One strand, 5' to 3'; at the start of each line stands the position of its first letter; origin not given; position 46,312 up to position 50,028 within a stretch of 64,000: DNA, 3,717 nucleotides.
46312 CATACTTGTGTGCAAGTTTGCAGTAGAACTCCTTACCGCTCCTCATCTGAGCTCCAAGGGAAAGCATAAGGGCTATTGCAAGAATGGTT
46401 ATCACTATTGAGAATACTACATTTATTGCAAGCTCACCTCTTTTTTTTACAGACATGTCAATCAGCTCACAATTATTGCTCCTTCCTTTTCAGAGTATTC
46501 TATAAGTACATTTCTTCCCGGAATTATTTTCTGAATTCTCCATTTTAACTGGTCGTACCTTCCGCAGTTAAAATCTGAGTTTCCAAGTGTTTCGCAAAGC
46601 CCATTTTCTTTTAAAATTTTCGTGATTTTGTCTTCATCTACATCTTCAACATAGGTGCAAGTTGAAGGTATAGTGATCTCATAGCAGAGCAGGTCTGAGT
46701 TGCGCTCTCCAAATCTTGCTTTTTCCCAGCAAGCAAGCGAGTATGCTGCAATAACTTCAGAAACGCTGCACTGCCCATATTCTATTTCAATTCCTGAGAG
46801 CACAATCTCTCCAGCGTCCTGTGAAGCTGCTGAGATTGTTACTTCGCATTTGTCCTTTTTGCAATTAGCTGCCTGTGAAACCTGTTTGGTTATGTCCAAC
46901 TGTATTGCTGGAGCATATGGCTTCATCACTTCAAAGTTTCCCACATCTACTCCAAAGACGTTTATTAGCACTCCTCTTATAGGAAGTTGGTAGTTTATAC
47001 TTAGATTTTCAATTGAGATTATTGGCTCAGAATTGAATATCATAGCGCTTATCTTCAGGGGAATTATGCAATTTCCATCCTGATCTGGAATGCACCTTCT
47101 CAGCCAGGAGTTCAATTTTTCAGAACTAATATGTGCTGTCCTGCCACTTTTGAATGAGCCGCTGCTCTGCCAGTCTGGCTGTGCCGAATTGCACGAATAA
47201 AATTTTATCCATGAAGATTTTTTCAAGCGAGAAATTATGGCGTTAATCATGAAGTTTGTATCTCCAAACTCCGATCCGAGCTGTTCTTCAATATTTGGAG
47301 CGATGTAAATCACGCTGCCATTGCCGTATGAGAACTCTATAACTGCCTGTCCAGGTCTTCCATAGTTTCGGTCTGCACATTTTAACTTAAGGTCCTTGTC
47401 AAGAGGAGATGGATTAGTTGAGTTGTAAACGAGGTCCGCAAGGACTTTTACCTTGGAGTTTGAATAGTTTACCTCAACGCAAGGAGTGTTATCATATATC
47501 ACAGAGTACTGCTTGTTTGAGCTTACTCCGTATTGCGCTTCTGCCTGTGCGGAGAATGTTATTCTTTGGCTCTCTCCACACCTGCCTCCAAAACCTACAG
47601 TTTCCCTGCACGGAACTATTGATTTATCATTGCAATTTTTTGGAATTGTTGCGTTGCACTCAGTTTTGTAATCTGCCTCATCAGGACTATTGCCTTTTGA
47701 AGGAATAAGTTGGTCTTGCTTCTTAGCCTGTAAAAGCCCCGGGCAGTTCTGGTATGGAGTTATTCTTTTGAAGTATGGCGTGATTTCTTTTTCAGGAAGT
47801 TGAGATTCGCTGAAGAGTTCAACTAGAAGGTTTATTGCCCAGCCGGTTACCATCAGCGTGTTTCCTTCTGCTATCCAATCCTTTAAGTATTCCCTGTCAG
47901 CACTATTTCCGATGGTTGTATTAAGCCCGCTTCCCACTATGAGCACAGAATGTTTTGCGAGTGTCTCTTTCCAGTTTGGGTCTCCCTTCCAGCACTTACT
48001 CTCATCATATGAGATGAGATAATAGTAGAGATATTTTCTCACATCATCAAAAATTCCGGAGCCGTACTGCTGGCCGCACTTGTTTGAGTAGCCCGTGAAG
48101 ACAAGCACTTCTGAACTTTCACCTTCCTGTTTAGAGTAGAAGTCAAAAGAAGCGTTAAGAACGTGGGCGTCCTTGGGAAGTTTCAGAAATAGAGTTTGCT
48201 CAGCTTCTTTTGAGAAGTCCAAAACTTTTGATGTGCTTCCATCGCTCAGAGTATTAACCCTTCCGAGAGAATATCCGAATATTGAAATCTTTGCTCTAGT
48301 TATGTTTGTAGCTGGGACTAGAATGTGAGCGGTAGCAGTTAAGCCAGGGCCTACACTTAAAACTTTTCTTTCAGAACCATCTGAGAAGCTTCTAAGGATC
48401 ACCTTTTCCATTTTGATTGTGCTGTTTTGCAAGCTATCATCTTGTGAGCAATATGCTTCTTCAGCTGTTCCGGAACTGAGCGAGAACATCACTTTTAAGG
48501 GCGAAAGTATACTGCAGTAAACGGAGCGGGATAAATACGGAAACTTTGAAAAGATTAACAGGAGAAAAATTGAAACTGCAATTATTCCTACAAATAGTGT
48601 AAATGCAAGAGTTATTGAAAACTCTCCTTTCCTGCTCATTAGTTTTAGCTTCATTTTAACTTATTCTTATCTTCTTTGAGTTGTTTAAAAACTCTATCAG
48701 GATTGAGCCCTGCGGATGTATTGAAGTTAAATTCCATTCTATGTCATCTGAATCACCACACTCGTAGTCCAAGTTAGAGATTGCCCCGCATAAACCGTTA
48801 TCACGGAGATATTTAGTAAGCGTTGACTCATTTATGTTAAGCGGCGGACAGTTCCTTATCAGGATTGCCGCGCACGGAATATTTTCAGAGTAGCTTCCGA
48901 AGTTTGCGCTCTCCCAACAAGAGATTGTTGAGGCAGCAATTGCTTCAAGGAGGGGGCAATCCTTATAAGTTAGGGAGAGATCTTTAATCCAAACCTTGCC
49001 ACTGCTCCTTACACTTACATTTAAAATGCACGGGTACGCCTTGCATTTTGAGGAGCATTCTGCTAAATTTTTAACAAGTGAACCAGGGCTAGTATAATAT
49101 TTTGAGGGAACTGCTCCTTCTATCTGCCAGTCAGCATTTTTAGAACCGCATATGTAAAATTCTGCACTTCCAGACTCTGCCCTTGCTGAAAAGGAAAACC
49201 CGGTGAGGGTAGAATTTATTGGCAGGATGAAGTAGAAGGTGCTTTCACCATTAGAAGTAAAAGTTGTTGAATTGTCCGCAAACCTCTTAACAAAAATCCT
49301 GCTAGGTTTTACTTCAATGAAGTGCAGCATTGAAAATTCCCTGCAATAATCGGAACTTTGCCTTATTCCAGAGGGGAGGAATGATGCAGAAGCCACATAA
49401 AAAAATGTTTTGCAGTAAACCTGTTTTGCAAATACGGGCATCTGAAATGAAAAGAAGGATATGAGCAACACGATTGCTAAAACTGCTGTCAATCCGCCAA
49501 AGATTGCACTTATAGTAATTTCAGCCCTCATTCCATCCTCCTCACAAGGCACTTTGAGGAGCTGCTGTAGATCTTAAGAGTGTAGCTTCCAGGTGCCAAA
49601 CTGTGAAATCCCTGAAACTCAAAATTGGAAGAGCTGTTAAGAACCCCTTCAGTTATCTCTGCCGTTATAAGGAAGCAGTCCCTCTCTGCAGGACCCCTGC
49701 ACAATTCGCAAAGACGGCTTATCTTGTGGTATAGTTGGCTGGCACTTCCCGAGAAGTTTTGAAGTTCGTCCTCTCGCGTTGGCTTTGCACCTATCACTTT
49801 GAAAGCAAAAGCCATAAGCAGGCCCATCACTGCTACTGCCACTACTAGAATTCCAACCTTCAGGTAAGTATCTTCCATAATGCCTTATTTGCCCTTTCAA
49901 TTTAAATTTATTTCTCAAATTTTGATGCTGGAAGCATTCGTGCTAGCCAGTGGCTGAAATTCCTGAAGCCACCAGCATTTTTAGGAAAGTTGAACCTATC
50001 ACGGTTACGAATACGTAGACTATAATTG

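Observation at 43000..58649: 15.6-kb, 14-gene block of prepilin-like proteins carrying adhesin and enzyme modules around an orphan FlaJ-like platform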

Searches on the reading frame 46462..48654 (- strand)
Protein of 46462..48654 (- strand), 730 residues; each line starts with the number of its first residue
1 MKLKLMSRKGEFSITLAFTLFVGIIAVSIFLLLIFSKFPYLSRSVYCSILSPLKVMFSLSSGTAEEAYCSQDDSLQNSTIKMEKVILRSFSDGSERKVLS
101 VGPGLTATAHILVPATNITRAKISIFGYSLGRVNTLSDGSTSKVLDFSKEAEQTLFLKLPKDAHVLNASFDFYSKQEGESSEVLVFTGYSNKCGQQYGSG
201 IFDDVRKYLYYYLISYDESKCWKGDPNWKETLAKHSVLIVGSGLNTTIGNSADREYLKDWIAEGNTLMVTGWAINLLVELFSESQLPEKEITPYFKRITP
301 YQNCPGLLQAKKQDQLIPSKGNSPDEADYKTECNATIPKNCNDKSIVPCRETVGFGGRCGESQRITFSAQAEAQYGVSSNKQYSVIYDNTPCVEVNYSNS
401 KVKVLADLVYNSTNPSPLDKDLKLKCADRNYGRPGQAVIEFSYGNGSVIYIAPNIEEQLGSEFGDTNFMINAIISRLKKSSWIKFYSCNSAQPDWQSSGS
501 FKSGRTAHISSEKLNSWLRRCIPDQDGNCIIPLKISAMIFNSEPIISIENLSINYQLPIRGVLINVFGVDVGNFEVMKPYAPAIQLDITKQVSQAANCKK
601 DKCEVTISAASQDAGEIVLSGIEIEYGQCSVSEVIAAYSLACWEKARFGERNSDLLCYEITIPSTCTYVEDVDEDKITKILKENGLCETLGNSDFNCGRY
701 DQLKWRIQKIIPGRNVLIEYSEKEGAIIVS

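Call 6: search_protein_families(library=pfam, max_evalue=0.01, proteins=[window:46462-48654:-])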
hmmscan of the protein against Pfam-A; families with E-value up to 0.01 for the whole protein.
window:46462-48654:- (730 aa): 0 families

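Call 29: search_solved_structures(query=window:46462-48654:-, max_evalue=1, show_alignments=1)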
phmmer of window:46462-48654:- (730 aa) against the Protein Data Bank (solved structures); distinct sequences matched with E-value up to 1: 0.

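Call 46: search_protein_families(library=ncbifam, max_evalue=0.01, proteins=[window:46462-48654:-])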
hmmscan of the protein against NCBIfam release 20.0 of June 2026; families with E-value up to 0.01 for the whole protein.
window:46462-48654:- (730 aa): 0 families

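Call 70: search_solved_structures(query=A6, max_evalue=1, show_alignments=1)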
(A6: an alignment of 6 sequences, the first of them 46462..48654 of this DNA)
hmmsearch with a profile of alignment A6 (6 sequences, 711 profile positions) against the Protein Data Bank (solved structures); distinct sequences matched with E-value up to 1: 1.
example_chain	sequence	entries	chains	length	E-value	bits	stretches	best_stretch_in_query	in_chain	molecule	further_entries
7zhs_A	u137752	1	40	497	0.27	12.4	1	315-378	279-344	Ubiquitin-like protein SMT3,DnaJ homolog subfamily A member 2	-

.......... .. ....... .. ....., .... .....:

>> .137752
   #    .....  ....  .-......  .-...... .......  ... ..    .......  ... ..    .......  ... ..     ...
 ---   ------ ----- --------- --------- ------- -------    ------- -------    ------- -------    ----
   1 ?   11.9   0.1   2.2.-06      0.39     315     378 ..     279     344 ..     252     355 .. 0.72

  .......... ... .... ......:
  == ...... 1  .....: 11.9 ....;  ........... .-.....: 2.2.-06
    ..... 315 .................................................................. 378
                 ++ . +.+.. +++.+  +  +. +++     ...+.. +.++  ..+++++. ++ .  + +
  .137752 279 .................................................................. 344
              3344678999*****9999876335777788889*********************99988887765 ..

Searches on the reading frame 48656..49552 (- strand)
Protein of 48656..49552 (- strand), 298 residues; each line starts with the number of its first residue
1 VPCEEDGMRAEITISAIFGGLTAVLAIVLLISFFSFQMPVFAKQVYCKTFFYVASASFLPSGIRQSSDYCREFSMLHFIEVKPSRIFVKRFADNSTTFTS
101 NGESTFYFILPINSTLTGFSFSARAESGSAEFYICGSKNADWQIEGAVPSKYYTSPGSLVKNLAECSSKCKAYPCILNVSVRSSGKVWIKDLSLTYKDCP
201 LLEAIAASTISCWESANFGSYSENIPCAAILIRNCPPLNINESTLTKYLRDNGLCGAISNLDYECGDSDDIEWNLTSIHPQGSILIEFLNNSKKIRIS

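Call 6: search_protein_families(library=pfam, max_evalue=0.01, proteins=[window:48656-49552:-])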
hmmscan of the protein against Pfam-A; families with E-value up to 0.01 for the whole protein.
window:48656-49552:- (298 aa): 0 families

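Call 35: search_protein_families(library=pfam, max_evalue=10, proteins=[window:48656-49552:-])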
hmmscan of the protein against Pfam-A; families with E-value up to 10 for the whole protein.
window:48656-49552:- (298 aa): 1 family
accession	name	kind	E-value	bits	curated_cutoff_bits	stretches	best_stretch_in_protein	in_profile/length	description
PF19982.4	DUF6418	-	3.2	8.4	25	1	16-64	41-89/109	Family of unknown function (DUF6418)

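Call 46: search_protein_families(library=ncbifam, max_evalue=0.01, proteins=[window:48656-49552:-])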
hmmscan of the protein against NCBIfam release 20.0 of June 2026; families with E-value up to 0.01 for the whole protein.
window:48656-49552:- (298 aa): 0 families

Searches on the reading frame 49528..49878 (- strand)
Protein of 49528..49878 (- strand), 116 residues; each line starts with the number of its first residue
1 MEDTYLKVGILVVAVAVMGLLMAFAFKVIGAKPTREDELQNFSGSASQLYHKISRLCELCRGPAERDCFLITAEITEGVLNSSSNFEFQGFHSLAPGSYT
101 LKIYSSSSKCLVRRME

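Call 6: search_protein_families(library=pfam, max_evalue=0.01, proteins=[window:49528-49878:-])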
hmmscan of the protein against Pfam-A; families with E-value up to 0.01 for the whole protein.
window:49528-49878:- (116 aa): 0 families

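Call 35: search_protein_families(library=pfam, max_evalue=10, proteins=[window:49528-49878:-])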
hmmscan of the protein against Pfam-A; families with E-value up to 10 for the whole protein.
window:49528-49878:- (116 aa): 1 family
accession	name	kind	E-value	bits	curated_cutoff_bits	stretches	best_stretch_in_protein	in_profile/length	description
PF10342.15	Kre9_KNH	-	0.13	13.4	24.6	1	72-107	43-79/94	Kre9/KNH-like N-terminal Ig-like domain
